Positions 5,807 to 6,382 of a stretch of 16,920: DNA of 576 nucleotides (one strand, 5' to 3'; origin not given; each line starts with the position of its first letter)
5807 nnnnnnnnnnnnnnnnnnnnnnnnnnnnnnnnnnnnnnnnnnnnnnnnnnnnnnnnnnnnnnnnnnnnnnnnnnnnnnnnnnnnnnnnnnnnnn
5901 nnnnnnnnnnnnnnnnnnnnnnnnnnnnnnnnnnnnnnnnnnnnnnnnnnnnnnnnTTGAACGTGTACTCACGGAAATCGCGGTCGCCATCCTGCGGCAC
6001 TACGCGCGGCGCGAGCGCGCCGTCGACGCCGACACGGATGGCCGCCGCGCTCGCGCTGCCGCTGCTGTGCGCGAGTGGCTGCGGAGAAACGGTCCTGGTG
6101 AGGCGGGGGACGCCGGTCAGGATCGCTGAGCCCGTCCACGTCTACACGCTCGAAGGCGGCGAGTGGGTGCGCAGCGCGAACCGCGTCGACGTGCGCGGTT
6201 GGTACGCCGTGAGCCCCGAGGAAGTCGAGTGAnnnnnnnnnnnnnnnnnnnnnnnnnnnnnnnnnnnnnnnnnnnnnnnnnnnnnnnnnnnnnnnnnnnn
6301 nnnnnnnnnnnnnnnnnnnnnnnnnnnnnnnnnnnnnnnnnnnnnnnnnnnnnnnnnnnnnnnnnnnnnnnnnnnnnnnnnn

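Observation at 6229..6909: Cysteine-rich gene with a marked GC and codon-usage dip: likely acquired cargo of unknown function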

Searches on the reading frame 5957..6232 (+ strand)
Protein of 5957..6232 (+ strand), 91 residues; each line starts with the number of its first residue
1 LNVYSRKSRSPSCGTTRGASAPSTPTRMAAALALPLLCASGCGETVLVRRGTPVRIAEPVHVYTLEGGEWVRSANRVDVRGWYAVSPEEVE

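Call 7: search_protein_families(library=pfam, proteins=[window:5957-6232:+], max_evalue=0.1)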
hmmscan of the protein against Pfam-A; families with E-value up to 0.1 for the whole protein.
window:5957-6232:+ (91 aa): 0 families

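Call 8: search_protein_families(library=phrogs, proteins=[window:5957-6232:+], max_evalue=0.1)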
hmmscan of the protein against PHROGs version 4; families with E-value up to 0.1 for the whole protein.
window:5957-6232:+ (91 aa): 0 families

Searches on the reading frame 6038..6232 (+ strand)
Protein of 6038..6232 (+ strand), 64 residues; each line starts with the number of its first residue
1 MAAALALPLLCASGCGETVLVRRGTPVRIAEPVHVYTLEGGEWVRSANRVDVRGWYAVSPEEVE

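Call 26: search_protein_families(library=pfam, proteins=[window:6038-6232:+], max_evalue=0.1)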
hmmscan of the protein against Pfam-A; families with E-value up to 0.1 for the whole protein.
window:6038-6232:+ (64 aa): 0 families

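Call 27: search_protein_families(library=phrogs, proteins=[window:6038-6232:+], max_evalue=0.1)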
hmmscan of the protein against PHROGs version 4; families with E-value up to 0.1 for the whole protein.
window:6038-6232:+ (64 aa): 0 families

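Call 49: search_protein_families(library=ncbifam, proteins=[window:6038-6232:+], max_evalue=0.1)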
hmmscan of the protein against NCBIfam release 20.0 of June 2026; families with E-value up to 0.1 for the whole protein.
window:6038-6232:+ (64 aa): 0 families

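Call 90: search_protein_families(library=padloc, proteins=[window:6038-6232:+], max_evalue=0.1)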
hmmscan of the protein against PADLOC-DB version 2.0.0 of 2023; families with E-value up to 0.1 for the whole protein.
window:6038-6232:+ (64 aa): 0 families
